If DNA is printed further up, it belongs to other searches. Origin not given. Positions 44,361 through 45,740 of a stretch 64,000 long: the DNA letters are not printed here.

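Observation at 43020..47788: Candidate multi-component diiron system: a ligand-complete and a ligand-degenerate ferritin-like paralog in tandem, flanked by an SCP2-less alkylsulfatase-type hydrolase and a crotonase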

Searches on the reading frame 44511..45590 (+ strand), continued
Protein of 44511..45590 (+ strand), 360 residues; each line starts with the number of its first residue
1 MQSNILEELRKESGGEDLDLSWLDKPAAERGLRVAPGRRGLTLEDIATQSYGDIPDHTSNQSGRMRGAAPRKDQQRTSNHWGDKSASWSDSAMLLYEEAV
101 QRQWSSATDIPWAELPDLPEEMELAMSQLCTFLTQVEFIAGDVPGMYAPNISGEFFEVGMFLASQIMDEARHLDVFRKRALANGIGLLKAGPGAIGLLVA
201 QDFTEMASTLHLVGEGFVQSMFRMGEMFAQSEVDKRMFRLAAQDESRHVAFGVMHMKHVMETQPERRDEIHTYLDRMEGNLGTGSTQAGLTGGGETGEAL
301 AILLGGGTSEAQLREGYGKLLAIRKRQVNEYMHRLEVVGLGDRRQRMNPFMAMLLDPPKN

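Call 35: predict_structure(alignment_id=A2)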
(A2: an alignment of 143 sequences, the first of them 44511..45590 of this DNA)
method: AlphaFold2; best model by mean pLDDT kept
length: 360 residues; sequences in the alignment: 143
mean_pLDDT: 85.7   pTM: 0.85
mean pLDDT of the five models: 85.7, 85.6, 85.5, 85.1, 84.8
residues with pLDDT >= 90: 190; 70-90: 120; 50-70: 46; < 50: 4
segments of 3 or more residues with pLDDT < 50: none
pLDDT, mean of each block of 10 residues (from residue 1): 72 69 68 78 87 88 79 76 93 96 94 92 90 88 92 93 97 92 55 73 92 91 89 95 97 97 95 87 59 72 94 94 90 95 88 78
secondary structure, 60 per line:
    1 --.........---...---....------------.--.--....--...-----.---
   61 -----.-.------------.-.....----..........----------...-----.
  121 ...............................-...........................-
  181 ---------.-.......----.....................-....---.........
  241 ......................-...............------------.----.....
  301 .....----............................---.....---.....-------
elements in order: H3-11 H21-24 H43-46 H84-87 H92-101 H120-150 H153-179 H192-198 H203-223 H225-228 H232-262 H264-278 H296-305 H310-337 H341-345 H349-353

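Call 38: fold_search(model_id=the predicted structure, library=pdb)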
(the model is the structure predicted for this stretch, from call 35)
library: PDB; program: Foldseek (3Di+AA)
matches with E <= 10: 379; with E <= 0.001: 35
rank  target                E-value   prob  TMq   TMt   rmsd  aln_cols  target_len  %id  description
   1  4d8f_C                7.5e-05  1.00  0.48  0.52   5.2       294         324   16  Chlamydia trachomatis NrdB with a Mn/Fe cofactor (procedure 1 - high Mn) (released 2012-02-15)
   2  2xof_A                1.5e-04  1.00  0.43  0.45   9.1       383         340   13  Ribonucleotide reductase Y122NO2Y modified R2 subunit of E. coli (released 2010-08-25)
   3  1syy                  1.6e-04  1.00  0.46  0.51   5.6       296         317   16  Crystal structure of the R2 subunit of ribonucleotide reductase from Chlamydia trachomatis (released 2004-07-13)
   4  4d8f_B                1.7e-04  1.00  0.49  0.52   8.4       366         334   14  Chlamydia trachomatis NrdB with a Mn/Fe cofactor (procedure 1 - high Mn) (released 2012-02-15)
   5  4d8g_A                1.9e-04  1.00  0.45  0.49   7.2       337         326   15  Chlamydia trachomatis NrdB with a Mn/Fe cofactor (procedure 2 - low Mn) (released 2012-02-15)
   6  2ani                  2.1e-04  1.00  0.48  0.53   7.5       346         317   15  Crystal structure of the F127Y mutant of Ribonucleotide Reductase R2 from Chlamydia trachomatis (released 2006-07-25)
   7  6f6c_A                2.2e-04  1.00  0.52  0.64   5.3       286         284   17  R2-like ligand-binding oxidase V72A mutant with aerobically reconstituted Mn/Fe cofactor (released 2018-07-04)
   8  4d8f_A                2.8e-04  1.00  0.47  0.51   6.6       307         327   17  Chlamydia trachomatis NrdB with a Mn/Fe cofactor (procedure 1 - high Mn) (released 2012-02-15)
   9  6f6f                  3.7e-04  1.00  0.51  0.62   5.4       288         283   18  R2-like ligand-binding oxidase V72I mutant with aerobically reconstituted Mn/Fe cofactor (released 2018-07-04)
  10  4m1h_B                5.0e-04  1.00  0.47  0.50   6.6       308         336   16  X-ray crystal structure of Chlamydia trachomatis apo NrdB (released 2013-08-21)
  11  6f6l_A                5.0e-04  1.00  0.44  0.54  10.5       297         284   15  R2-like ligand-binding oxidase Y162F mutant with aerobically reconstituted Mn/Fe cofactor (released 2018-12-19)
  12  4m1i_A                5.4e-04  1.00  0.47  0.50   6.6       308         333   16  X-ray crystal structure of Chlamydia trachomatis Mn(II)Fe(II)-NrdB (released 2013-08-21)
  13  6f6h_A                5.9e-04  1.00  0.44  0.55   8.2       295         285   15  R2-like ligand-binding oxidase V72L mutant with aerobically reconstituted Mn/Fe cofactor (released 2018-07-04)
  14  1fzi_A                5.9e-04  1.00  0.49  0.37   8.1       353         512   15  METHANE MONOOXYGENASE HYDROXYLASE, FORM I PRESSURIZED WITH XENON GAS (released 2001-04-27)
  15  6qk1                  6.4e-04  1.00  0.44  0.54   8.9       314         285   16  R2-like ligand-binding oxidase Y175F mutant with aerobically reconstituted Mn/Fe cofactor (released 2020-02-19)
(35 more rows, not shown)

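Call 41: find_related_loci(query=A2, collection=metagenome_contigs, flank=10000)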
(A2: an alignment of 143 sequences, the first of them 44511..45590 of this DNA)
Query A2 (360 aa) in metagenome_contigs; peptide patterns used: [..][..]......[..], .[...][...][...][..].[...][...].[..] (x = any residue, [..] = any of these).
600 stretches matched a pattern (row limit reached: there are more); 483 encode a relative of the query (tblastn E <= 1e-3); the best 80 are kept; 80 distinct loci.
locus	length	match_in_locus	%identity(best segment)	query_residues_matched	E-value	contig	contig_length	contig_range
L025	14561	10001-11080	98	1-360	0e+0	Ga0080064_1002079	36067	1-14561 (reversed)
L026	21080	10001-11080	88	1-360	0e+0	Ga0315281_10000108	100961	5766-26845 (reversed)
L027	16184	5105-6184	88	1-360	0e+0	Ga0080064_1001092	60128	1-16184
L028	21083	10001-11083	80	1-360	0e+0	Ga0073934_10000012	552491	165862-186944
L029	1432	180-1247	76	1-356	0e+0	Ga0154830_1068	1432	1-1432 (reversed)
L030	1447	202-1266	74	1-355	0e+0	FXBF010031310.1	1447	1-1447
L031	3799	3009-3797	98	1-263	0e+0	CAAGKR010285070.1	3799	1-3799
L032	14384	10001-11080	83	1-360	0e+0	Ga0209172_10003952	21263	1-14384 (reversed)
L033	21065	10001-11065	64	1-360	1e-152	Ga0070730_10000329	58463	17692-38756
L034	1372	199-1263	65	1-360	2e-165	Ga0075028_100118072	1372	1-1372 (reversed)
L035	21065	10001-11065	63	1-360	2e-150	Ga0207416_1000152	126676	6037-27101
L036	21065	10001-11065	63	1-360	4e-148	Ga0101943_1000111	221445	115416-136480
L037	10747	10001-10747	87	1-249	2e-147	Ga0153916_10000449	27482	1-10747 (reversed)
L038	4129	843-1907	61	1-360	3e-148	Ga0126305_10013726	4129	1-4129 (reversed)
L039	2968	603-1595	61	26-360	3e-139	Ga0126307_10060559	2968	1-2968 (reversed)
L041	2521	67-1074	62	1-342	1e-140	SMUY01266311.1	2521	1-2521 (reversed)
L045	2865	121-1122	59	4-342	5e-131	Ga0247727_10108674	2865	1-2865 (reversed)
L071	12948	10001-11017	55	12-357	2e-117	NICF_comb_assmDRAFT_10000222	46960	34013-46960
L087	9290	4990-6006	55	12-357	1e-111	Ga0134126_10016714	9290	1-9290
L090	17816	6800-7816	54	12-357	4e-111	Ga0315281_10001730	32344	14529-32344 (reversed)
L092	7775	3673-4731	52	2-349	2e-109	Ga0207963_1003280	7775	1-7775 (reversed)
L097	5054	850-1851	51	8-343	3e-106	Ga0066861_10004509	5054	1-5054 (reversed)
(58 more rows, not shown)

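Call 55: search_protein_families(library=pfam, proteins=[L071:9111-9815:-, L087:1589-2254:-, L090:9979-10779:+], max_evalue=0.01)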
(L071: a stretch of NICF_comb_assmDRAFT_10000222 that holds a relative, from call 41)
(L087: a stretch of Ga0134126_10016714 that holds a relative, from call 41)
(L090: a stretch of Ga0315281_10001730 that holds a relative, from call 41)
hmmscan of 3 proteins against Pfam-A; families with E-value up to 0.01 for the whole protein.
L071:9111-9815:- (234 aa): 9 families
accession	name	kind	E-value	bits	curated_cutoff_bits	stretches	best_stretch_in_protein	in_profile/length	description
PF02742.21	Fe_dep_repr_C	-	1.2e-22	80.1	27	1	81-149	1-69/70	Iron dependent repressor, metal binding and dimerisation domain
PF04023.20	FeoA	-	2e-12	47.5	23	1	161-232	2-73/74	FeoA domain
PF01325.25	Fe_dep_repress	-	2.9e-12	47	26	1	24-76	7-58/60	Iron dependent repressor, N-terminal DNA binding domain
PF13545.12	HTH_Crp_2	-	2.5e-06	27.8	27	1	45-87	27-69/70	Crp-like helix-turn-helix domain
PF12802.13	MarR_2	-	9.6e-06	26.1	27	1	34-72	15-52/61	MarR family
PF01047.28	MarR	-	0.00048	20.4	24.6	1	45-71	22-48/59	MarR family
PF13412.12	HTH_24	-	0.00093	19.2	21.9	1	46-71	23-48/48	Winged helix-turn-helix DNA-binding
PF09339.16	HTH_IclR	-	0.001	19.3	22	1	45-73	23-51/52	IclR helix-turn-helix domain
PF20008.5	DUF6429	-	0.0056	16.8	31.6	1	60-95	31-68/71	Domain of unknown function (DUF6429)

L087:1589-2254:- (221 aa): 1 family
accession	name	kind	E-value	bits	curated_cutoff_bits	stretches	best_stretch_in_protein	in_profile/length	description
PF02627.25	CMD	-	3.1e-12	46.8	23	1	83-159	5-81/84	Carboxymuconolactone decarboxylase family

L090:9979-10779:+ (267 aa): 1 family
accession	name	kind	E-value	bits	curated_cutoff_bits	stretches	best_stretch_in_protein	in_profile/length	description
PF04203.18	Sortase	-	2.5e-14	53.5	26.6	1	126-265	1-125/125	Sortase domain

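Call 72: list_cluster_members(proteins=[P0361, P0362, P0364, P0365, P0367, P0368, P0369, P0372, P0383, P0394])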
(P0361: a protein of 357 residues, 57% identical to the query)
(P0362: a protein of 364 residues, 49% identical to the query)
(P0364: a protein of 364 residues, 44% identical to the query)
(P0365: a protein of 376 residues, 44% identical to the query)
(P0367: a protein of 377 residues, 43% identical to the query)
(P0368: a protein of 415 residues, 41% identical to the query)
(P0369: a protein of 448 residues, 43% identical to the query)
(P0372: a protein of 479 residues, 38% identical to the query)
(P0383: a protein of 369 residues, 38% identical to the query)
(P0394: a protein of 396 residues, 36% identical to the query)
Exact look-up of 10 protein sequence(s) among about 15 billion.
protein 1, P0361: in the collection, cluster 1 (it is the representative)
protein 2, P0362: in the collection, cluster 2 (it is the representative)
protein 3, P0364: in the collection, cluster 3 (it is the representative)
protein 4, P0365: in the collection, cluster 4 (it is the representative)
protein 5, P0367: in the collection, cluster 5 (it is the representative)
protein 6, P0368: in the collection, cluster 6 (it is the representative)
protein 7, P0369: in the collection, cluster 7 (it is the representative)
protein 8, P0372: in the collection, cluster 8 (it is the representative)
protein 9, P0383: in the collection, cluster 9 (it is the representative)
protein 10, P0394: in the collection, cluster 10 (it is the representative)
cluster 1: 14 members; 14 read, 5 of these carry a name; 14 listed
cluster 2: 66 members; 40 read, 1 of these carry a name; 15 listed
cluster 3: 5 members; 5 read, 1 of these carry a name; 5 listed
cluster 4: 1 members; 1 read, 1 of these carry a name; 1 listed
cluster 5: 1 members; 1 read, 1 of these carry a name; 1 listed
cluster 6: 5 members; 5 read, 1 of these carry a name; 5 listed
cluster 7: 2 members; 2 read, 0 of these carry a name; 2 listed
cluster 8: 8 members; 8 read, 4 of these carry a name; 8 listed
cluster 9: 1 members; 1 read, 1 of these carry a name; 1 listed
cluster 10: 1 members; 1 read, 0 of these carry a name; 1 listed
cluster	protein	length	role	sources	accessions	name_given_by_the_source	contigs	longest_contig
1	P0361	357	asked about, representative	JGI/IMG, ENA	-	-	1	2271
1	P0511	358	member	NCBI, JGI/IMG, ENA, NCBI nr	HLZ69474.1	MAG TPA: ferritin-like domain-containing protein [Dehalococcoidia bacterium] | ferritin-like domain-containing protein [Dehalococcoidia bacterium]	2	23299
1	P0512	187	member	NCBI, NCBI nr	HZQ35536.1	MAG TPA: ferritin-like domain-containing protein, partial [Dehalococcoidia bacterium] | ferritin-like domain-containing protein [Dehalococcoidia bacterium]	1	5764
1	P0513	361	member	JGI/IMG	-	hypothetical protein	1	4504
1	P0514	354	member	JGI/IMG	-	hypothetical protein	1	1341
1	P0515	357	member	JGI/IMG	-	hypothetical protein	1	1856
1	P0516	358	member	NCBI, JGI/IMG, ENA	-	-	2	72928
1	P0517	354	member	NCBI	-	-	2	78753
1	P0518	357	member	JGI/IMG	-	-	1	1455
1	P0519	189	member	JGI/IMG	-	-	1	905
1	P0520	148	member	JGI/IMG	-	-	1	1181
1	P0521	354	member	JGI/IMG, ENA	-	-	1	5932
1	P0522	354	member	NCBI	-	-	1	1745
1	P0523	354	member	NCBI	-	-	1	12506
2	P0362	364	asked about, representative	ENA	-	-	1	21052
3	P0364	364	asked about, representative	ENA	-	-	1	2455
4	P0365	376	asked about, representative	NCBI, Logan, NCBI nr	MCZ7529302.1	MAG: ferritin-like domain-containing protein [Acidimicrobiia bacterium] | ferritin-like domain-containing protein [Acidimicrobiia bacterium]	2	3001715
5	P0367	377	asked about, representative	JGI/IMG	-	hypothetical protein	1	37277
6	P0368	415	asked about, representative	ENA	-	-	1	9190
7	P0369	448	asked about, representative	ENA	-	-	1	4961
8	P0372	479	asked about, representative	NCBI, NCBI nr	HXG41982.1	MAG TPA: hypothetical protein VNL95_04575 [Dehalococcoidia bacterium] | hypothetical protein [Dehalococcoidia bacterium]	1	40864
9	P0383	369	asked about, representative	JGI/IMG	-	hypothetical protein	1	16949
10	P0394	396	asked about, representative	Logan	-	-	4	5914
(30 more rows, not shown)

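Call 82: list_cluster_members(proteins=[P0241, window:44511-45590:+, window:45803-46891:+, window:8012-8449:+])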
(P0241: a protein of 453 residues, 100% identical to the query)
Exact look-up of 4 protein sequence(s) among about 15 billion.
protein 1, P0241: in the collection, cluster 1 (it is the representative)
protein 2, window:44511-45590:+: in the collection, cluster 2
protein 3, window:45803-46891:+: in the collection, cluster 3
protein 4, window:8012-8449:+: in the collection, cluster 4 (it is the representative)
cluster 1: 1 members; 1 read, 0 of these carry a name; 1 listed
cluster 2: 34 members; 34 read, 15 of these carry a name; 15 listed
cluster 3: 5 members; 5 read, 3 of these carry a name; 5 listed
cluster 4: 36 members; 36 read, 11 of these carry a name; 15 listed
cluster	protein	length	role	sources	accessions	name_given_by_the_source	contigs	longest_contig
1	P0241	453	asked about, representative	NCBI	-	-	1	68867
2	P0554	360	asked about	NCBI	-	-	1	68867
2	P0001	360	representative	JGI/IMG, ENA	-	hypothetical protein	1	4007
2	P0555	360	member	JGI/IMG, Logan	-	hypothetical protein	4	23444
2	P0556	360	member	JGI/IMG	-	hypothetical protein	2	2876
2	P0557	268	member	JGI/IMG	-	hypothetical protein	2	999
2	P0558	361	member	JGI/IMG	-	hypothetical protein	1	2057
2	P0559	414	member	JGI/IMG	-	hypothetical protein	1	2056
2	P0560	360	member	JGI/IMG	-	hypothetical protein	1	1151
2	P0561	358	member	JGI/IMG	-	hypothetical protein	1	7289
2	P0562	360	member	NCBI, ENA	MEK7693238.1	MAG: ferritin-like domain-containing protein [Chloroflexota bacterium]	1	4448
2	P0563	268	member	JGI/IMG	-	hypothetical protein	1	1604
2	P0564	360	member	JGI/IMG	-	hypothetical protein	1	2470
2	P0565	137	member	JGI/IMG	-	hypothetical protein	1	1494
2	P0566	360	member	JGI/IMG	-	hypothetical protein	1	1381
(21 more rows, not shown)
